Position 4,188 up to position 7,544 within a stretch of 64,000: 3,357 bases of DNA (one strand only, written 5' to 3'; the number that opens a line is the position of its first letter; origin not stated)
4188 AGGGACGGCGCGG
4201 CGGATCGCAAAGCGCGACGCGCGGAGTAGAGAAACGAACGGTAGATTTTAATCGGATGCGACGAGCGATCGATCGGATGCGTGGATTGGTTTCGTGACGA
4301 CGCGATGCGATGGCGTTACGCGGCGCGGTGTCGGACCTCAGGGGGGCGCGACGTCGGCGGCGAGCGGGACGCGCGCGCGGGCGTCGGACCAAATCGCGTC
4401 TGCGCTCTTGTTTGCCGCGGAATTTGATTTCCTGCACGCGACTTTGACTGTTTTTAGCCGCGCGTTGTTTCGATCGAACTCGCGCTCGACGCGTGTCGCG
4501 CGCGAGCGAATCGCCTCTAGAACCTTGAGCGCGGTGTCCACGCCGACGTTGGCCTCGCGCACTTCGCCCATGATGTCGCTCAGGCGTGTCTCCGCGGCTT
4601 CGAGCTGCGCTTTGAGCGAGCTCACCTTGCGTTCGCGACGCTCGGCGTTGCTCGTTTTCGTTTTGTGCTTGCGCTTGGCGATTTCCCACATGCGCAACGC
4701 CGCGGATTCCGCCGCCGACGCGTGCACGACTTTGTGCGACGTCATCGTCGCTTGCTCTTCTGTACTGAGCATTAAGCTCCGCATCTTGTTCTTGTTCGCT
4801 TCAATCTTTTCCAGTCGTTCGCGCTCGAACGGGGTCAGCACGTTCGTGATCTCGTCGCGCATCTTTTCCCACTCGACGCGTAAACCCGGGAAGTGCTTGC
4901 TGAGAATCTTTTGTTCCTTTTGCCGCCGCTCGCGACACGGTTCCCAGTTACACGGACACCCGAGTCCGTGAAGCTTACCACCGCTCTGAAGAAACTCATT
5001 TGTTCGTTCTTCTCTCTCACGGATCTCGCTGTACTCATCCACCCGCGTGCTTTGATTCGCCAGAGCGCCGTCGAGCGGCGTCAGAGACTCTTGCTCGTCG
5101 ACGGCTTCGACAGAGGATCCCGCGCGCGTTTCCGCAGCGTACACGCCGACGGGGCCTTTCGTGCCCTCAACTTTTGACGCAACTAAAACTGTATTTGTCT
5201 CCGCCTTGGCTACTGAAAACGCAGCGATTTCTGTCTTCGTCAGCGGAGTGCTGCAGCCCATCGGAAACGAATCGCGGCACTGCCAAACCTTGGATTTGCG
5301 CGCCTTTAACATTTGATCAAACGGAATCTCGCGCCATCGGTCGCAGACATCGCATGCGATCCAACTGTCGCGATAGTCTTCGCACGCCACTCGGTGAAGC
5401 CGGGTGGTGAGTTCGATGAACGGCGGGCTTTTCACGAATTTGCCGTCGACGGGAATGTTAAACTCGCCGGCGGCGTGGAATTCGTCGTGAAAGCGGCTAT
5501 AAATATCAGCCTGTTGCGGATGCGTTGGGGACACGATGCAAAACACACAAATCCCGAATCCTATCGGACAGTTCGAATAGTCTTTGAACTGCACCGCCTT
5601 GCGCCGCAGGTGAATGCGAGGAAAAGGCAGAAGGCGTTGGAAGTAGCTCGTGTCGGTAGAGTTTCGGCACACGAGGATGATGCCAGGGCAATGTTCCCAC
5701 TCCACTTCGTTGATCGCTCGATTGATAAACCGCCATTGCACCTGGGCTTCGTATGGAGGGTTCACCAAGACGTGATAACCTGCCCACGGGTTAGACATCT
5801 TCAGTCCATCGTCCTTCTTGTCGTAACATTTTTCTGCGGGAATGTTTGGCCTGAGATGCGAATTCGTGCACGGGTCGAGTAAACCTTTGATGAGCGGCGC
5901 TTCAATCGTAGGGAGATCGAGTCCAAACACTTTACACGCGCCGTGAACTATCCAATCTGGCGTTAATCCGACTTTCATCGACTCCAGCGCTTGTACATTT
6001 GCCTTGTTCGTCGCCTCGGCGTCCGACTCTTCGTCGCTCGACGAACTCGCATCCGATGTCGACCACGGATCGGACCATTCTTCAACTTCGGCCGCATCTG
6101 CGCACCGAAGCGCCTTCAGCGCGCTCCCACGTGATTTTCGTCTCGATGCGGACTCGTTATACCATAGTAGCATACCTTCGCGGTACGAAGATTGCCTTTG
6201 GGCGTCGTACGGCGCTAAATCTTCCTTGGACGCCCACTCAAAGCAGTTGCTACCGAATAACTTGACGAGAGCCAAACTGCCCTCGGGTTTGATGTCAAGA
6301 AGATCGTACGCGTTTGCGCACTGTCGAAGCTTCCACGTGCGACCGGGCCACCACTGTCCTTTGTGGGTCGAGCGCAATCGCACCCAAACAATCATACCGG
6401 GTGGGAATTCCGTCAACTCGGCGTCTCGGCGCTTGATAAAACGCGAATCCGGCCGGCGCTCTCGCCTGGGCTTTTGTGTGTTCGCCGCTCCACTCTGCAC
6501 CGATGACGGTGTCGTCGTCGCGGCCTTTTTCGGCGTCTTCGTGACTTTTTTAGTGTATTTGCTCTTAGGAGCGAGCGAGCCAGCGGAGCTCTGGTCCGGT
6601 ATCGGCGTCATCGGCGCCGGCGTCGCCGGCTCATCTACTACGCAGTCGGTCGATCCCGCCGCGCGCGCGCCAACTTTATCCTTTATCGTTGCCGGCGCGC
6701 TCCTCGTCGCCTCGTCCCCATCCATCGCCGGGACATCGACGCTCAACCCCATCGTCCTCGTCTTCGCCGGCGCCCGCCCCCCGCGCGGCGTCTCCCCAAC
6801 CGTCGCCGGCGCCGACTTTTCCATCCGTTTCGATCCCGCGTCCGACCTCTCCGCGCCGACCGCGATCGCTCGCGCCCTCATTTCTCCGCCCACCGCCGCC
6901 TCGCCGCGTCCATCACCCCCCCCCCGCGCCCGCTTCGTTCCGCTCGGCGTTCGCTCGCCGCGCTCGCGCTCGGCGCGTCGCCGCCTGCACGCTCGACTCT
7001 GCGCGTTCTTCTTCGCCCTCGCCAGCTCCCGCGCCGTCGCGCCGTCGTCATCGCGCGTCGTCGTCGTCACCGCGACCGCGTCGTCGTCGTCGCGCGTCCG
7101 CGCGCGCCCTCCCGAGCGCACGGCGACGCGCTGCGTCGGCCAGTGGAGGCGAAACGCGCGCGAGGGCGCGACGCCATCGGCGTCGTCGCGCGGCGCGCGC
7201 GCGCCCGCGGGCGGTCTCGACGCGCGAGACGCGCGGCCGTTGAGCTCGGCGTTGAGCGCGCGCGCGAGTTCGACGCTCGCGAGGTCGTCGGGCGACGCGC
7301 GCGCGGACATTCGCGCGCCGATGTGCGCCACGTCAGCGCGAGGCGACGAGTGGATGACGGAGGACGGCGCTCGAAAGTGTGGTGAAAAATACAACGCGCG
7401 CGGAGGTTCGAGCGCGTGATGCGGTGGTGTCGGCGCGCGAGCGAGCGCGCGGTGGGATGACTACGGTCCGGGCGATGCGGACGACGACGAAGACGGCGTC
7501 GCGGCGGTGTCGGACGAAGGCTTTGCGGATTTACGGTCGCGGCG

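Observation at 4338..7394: Chromatin-reader / methyltransferase-like fusion: PWWP + NPPY-motif region + CW zinc finger in one 1018-aa protein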

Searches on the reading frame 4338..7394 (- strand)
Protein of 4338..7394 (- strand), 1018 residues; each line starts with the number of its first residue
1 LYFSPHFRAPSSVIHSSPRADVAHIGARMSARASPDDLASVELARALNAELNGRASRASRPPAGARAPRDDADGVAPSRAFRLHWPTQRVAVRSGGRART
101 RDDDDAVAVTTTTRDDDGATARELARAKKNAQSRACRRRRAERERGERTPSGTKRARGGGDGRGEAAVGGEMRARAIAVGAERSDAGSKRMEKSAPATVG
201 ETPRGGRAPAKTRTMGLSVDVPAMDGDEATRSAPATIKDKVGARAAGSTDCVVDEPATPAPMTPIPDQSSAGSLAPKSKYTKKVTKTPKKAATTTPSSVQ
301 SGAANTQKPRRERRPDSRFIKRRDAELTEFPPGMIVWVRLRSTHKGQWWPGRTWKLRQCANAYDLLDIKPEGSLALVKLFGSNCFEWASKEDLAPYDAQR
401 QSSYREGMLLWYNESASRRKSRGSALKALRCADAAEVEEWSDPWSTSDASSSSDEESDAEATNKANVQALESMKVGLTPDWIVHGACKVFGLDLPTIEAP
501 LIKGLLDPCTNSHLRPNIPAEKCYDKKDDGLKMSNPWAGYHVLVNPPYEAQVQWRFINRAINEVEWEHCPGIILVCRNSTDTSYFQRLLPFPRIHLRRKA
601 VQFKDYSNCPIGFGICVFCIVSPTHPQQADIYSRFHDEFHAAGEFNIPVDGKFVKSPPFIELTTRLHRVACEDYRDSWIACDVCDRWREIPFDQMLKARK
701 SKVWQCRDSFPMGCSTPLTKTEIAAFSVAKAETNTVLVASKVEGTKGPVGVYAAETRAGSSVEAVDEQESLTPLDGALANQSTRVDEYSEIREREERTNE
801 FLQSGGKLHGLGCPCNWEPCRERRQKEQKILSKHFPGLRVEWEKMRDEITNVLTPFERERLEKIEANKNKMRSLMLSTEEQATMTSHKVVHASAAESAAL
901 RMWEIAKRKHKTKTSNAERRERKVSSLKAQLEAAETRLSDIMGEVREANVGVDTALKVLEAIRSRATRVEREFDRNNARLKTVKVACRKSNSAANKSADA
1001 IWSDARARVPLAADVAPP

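Call 3: search_protein_families(library=pfam, proteins=[window:4338-7394:-], max_evalue=10)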
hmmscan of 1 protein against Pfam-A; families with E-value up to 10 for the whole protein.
window:4338-7394:- (1018 aa): 6 families
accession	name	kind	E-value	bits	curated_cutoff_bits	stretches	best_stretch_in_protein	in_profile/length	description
PF00855.23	PWWP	-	2.8e-07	31.4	25.6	1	333-410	1-74/93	PWWP domain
PF00261.25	Tropomyosin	-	0.0007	19.5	38.6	1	922-998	6-82/242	Tropomyosin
PF07496.21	zf-CW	-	0.0011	19.4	27.5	1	678-709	2-32/47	CW-type Zinc Finger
PF05869.16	Dam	-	0.023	14.8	28.1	1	517-586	39-104/169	DNA N-6-adenine-methyltransferase (Dam)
PF05008.21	V-SNARE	-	0.075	13.9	25.9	1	904-975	18-90/92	Vesicle transport v-SNARE protein N-terminus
PF16526.10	CLZ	-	0.15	12.9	26.7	1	913-960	22-69/71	C-terminal leucine zipper domain of cyclic nucleotide-gated channels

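Call 4: search_protein_families(library=ncbifam, proteins=[window:4338-7394:-], max_evalue=10)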
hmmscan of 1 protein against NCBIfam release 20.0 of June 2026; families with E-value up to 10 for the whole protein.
window:4338-7394:- (1018 aa): 5 families
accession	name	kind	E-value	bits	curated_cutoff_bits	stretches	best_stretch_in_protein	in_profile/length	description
TIGR02168.1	SMC_prok_B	equivalog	0.0021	15.9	567.35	1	827-996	694-865/1181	chromosome segregation protein SMC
TIGR02169.1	SMC_prok_A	equivalog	0.012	13.2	729.4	1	821-993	754-933/1165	chromosome segregation protein SMC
NF041034.1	Rad50_Sulf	equivalog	0.045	11.6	1000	1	787-996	400-619/872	DNA double-strand break repair ATPase Rad50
NF002572.0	PRK02224.1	equivalog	0.38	8.9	1087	1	827-995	273-443/888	DNA double-strand break repair ATPase Rad50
NF045487.1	ASRP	equivalog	4.1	5.9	300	1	859-984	149-435/593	archaea-specific SMC-related protein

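Call 28: list_cluster_members(proteins=[window:4338-7310:-, window:7461-8669:-])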
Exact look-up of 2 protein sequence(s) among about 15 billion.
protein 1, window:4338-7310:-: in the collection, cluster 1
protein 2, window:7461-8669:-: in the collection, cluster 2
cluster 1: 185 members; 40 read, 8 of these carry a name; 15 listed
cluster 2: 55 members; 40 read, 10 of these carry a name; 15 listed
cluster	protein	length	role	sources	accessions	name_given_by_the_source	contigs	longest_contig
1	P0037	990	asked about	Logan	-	-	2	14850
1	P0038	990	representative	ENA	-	-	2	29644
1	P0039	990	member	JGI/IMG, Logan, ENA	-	hypothetical protein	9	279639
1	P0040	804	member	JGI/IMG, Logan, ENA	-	hypothetical protein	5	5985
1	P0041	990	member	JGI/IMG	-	hypothetical protein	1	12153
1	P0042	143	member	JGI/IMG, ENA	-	hypothetical protein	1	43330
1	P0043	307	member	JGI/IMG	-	hypothetical protein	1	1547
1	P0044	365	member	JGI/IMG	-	hypothetical protein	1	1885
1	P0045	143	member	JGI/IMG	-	hypothetical protein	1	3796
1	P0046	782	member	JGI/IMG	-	hypothetical protein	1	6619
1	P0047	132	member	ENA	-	-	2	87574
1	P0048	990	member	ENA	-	-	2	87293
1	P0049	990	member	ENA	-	-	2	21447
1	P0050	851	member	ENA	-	-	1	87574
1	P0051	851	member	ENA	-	-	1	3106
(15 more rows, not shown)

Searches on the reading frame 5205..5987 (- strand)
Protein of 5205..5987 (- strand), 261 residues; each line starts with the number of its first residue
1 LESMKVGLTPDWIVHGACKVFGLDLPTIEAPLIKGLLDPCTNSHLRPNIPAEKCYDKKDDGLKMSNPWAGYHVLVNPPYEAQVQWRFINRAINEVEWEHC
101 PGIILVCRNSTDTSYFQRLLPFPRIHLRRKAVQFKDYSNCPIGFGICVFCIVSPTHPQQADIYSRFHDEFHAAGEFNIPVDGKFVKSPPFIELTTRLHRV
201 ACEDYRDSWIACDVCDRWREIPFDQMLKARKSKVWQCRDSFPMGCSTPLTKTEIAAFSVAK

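Call 19: search_solved_structures(query=A1, max_evalue=10, show_alignments=3)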
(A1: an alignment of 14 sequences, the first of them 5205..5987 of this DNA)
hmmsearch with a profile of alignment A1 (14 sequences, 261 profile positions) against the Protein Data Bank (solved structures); distinct sequences matched with E-value up to 10: 25.
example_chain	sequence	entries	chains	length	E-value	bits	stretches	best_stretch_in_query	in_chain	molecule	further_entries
6qxz_A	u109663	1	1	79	2.1e-06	30.4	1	201-249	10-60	Histone-lysine N-methyltransferase ASHH2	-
5yvx_A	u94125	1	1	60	2.4e-06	30.2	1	206-254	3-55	Histone-lysine N-methyltransferase ASHH2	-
2l7p_A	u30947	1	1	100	2.9e-06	29.9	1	203-249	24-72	Histone-lysine N-methyltransferase ASHH2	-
4qq4_A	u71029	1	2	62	0.00032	23.2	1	205-248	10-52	MORC family CW-type zinc finger protein 3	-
4z0r_A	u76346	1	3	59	0.00035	23.1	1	205-246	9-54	Zinc finger CW-type PWWP domain protein 2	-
4o62_A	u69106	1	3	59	0.00035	23.1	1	205-245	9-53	Zinc finger CW-type PWWP domain protein 2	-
4z0o_A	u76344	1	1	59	0.00035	23.1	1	205-245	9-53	Zinc finger CW-type PWWP domain protein 2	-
6o5w_A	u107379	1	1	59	0.00043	22.9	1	205-248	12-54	NS1-linked peptide,MORC family CW-type zinc finger protein 3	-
5svi_A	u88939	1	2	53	0.0005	22.6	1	205-247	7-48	MORC family CW-type zinc finger protein 3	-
5svy_A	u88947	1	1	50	0.00052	22.6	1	206-248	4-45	MORC family CW-type zinc finger protein 3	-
5svx_A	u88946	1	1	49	0.00053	22.5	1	206-247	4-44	MORC family CW-type zinc finger protein 3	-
6o1e_A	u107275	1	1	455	0.0087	18.6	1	205-247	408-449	MORC family CW-type zinc finger protein 3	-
7k7t_A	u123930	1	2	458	0.012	18.1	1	205-248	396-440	Isoform 3 of MORC family CW-type zinc finger protein 4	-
5ix1_A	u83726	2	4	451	0.017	17.6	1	205-247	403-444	MORC family CW-type zinc finger protein 3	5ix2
9cdi_A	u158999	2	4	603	0.054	16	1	207-251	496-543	ATPase MORC2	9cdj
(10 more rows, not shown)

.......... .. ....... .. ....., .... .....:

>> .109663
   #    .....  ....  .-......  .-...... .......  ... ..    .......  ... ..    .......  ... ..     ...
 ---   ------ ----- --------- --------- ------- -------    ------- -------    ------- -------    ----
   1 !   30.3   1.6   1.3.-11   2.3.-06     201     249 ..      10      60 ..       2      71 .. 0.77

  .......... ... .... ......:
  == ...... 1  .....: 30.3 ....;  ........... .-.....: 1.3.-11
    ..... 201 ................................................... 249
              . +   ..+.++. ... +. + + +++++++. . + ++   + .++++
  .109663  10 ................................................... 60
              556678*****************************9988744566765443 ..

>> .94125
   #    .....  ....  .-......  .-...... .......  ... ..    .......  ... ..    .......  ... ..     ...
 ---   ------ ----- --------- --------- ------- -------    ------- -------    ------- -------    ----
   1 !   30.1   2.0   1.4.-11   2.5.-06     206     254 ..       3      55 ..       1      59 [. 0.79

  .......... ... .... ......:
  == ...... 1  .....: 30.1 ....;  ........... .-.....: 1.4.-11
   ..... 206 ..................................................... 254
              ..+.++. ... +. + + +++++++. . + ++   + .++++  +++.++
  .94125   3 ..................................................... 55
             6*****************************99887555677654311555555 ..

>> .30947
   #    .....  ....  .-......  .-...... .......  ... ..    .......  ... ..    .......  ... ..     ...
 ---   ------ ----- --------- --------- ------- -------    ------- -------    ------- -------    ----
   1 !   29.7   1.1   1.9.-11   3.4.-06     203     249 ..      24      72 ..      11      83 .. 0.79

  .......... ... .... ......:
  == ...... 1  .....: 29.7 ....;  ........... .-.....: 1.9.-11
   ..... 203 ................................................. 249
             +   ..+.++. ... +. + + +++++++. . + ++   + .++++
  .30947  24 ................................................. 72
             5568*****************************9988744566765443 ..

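Call 25: predict_structure(alignment_id=A1)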
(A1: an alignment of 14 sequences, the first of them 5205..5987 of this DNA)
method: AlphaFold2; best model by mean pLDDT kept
length: 261 residues; sequences in the alignment: 14
mean_pLDDT: 83.4   pTM: 0.79
mean pLDDT of the five models: 83.4, 82.6, 82.2, 81.4, 80.7
residues with pLDDT >= 90: 89; 70-90: 139; 50-70: 21; < 50: 12
segments of 3 or more residues with pLDDT < 50: 1-4, 139-143, 259-261
pLDDT, mean of each block of 10 residues (from residue 1): 57 94 93 94 84 88 87 90 86 89 88 82 85 58 72 89 93 78 85 88 83 84 82 85 91 67 30
secondary structure, 60 per line:
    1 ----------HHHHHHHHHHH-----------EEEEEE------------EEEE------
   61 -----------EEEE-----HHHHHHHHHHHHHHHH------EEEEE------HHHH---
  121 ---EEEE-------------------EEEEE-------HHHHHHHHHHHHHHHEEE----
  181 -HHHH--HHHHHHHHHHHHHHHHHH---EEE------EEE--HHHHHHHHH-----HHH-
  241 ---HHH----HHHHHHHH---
elements in order: H11-21 E33-38 E51-54 E72-75 H81-96 E103-107 H114-117 E124-127 E147-151 H159-173 E174-176 H182-185 H188-205 E209-211 E218-220 H223-231 H251-258

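Call 54: fold_search(model_id=the predicted structure, library=viral)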
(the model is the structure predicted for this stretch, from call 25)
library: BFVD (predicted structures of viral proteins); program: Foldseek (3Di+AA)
matches with E <= 10: 458; with E <= 0.001: 12
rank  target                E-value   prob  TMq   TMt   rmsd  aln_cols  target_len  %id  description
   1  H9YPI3                4.6e-08  1.00  0.47  0.31   3.9       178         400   22  (no name in the UniProt tables at hand)
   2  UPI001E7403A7         4.9e-07  1.00  0.47  0.65   4.8       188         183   19  (no name look-up for this kind of identifier)
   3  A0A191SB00            1.0e-06  1.00  0.51  0.63   4.5       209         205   13  (no name in the UniProt tables at hand)
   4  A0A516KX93            7.4e-06  1.00  0.43  0.70   4.8       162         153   17  (no name in the UniProt tables at hand)
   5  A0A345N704            7.9e-06  1.00  0.47  0.68   5.8       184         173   20  (no name in the UniProt tables at hand)
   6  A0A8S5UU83            2.2e-05  1.00  0.43  0.56   4.0       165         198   22  DNA N-6-adenine-methyltransferase [Myoviridae sp. ctUKl33]
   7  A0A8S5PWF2            4.3e-05  1.00  0.36  0.50   3.2       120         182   22  DNA N-6-adenine-methyltransferase [Myoviridae sp. ctWiL39]
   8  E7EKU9                5.1e-05  1.00  0.41  0.27   6.1       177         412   17  Methyltransferase [Edwardsiella phage eiDWF]
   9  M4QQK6                1.4e-04  1.00  0.38  0.55   7.8       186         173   14  (no name in the UniProt tables at hand)
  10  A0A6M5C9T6            2.4e-04  1.00  0.41  0.43   4.0       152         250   19  DNA N-6-adenine-methyltransferase [Shigella phage 2019SD1]
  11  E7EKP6                3.3e-04  1.00  0.39  0.42  12.4       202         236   16  Phage N-6-adenine-methyltransferase [Edwardsiella phage eiAU]
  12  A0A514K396            4.0e-04  1.00  0.35  0.63   5.1       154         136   19  Uncharacterized protein [Nitrosopumilus spindle-shaped virus]
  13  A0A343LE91            1.0e-03  0.98  0.35  0.35  12.3       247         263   16  Uncharacterized protein [Leptospira phage LE3]
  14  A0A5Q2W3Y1            1.8e-03  1.00  0.41  0.49   3.3       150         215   20  (no name in the UniProt tables at hand)
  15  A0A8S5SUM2            2.0e-03  1.00  0.37  0.29   8.6       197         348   12  DNA N-6-adenine-methyltransferase [Siphoviridae sp. ctFRY1]
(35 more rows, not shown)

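Call 60: fold_search(model_id=the predicted structure, library=pdb)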
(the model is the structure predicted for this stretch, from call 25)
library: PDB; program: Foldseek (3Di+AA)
matches with E <= 10: 488; with E <= 0.001: 0
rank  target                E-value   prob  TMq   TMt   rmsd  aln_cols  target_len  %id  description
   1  3fux_C                8.1e-02  0.35  0.32  0.31  12.5       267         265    9  T. thermophilus 16S rRNA A1518 and A1519 methyltransferase (KsgA) in complex with 5'-methylthioadenosine in space grou (released 2009-03-31)
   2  4jxj                  8.6e-02  0.60  0.34  0.36   9.0       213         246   11  Crystal Structure of Ribosomal RNA small subunit methyltransferase A from Rickettsia bellii Determined by Iodide SAD Pha (released 2013-05-01)
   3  4yv0_B                9.2e-02  0.21  0.22  0.21   9.3       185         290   11  Crystal structure of Trypanosoma cruzi spermidine synthase in complex with (2S)-N-methyl-N-phenyl-2,3-dihydro-1,4-benz (released 2015-09-16)
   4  6rxt_CR               1.3e-01  0.28  0.22  0.10   9.5       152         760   15  Cryo-EM structure of the 90S pre-ribosome (Kre33-Noc4) from Chaetomium thermophilum, state A (released 2019-08-14)
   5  9g33_JB               1.3e-01  0.15  0.20  0.08  17.3       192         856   14  Stalled 90S - Utp23-Krr1-deltaC3 (released 2025-06-18)
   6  4yv1_B                1.5e-01  0.21  0.25  0.23   9.0       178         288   12  Crystal structure of Trypanosoma cruzi spermidine synthase in complex with quinolin-8-yl piperidine-1-carboxylate (released 2015-09-16)
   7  1g7w                  1.5e-01  0.12  0.22  0.17  11.5       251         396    8  ASPARTATE AMINOTRANSFERASE ACTIVE SITE MUTANT N194A/R386L (released 2000-11-29)
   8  4f5m_B                1.5e-01  0.11  0.19  0.15  11.4       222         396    8  Wild-Type E. coli Aspartate Aminotransferase: A Template For The Interconversion of Substrate Specificity and Activity (released 2013-02-13)
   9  6zqb_JB               1.7e-01  0.23  0.21  0.08   9.8       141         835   13  Cryo-EM structure of the 90S pre-ribosome from Saccharomyces cerevisiae, state B2 (released 2020-09-23)
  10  9n73_LX               1.7e-01  0.21  0.19  0.07  14.2       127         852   11  SSU processome maturation and disassembly, State G (released 2025-10-29)
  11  1g4v                  1.7e-01  0.13  0.23  0.17  11.8       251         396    8  ASPARTATE AMINOTRANSFERASE ACTIVE SITE MUTANT N194A/Y225F (released 2000-11-22)
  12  9n73_LY               1.8e-01  0.21  0.19  0.07  14.0       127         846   11  SSU processome maturation and disassembly, State G (released 2025-10-29)
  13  8e9t_A                1.9e-01  0.11  0.22  0.16  11.5       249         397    8  Crystal structure of wild-type E. coli aspartate aminotransferase in the ligand-free form at 303 K (released 2022-10-05)
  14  1arh_A                1.9e-01  0.09  0.19  0.14  11.9       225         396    8  ASPARTATE AMINOTRANSFERASE, Y225R/R386A MUTANT (released 1995-11-14)
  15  4f5m_A                2.0e-01  0.14  0.24  0.18  10.8       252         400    8  Wild-Type E. coli Aspartate Aminotransferase: A Template For The Interconversion of Substrate Specificity and Activity (released 2013-02-13)
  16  5yvx_A                2.4e-01  0.92  0.16  0.55   3.8        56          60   30  Crystal structure of SDG8 CW domain in complex with H3K4me1 peptide (released 2018-03-14)
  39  2l7p_MODEL_1_A        4.4e-01  0.93  0.17  0.40   2.9        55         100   29  ASHH2 a CW domain (released 2011-05-11)
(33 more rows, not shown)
